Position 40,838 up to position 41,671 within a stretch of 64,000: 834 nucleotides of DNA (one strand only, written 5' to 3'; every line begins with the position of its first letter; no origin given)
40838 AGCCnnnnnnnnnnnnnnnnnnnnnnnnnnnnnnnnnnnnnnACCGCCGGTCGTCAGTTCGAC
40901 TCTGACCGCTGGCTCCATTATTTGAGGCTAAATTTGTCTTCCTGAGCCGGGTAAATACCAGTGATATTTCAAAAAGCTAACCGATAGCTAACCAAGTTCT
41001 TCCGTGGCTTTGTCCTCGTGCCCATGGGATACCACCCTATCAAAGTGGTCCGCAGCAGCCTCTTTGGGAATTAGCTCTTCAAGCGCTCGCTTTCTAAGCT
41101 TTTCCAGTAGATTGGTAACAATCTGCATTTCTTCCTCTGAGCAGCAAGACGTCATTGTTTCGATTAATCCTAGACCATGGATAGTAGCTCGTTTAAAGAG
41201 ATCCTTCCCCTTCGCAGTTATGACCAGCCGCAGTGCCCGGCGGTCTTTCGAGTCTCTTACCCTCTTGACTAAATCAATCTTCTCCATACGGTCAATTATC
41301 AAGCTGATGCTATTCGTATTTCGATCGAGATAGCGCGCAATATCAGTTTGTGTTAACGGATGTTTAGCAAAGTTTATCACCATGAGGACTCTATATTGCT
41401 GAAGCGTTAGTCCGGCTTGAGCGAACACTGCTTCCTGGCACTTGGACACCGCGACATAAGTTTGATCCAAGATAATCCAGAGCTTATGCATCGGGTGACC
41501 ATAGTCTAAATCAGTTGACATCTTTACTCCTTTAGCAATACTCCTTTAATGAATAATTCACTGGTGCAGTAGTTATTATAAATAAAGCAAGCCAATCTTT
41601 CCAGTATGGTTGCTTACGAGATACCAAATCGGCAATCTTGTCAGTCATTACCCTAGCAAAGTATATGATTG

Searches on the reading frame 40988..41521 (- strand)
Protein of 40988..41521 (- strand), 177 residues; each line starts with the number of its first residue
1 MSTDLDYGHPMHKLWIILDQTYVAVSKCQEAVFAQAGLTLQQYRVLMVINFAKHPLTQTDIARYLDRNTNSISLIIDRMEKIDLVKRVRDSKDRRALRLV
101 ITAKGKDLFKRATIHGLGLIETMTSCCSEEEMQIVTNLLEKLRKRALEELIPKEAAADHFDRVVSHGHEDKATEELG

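Call 54: search_protein_families(library=pfam, proteins=[window:40988-41521:-], max_evalue=0.01)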
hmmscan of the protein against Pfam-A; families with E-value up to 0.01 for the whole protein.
window:40988-41521:- (177 aa): 5 families
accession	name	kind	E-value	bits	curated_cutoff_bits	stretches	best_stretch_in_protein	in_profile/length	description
PF12802.13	MarR_2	-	2.1e-12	47.4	27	1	37-96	2-61/61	MarR family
PF01047.28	MarR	-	2.3e-10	40.6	24.6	1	38-96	1-58/59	MarR family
PF13463.12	HTH_27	-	1.3e-09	38.7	22.2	1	39-105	2-68/68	Winged helix DNA-binding domain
PF22381.2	Staph_reg_Sar_Rot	-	1.6e-06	28.5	27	1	34-110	8-83/85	Transcriptional regulator SarA/Rot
PF01978.25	TrmB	-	0.0087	16.3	25.6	0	37-91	5-58/68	Sugar-specific transcriptional regulator TrmB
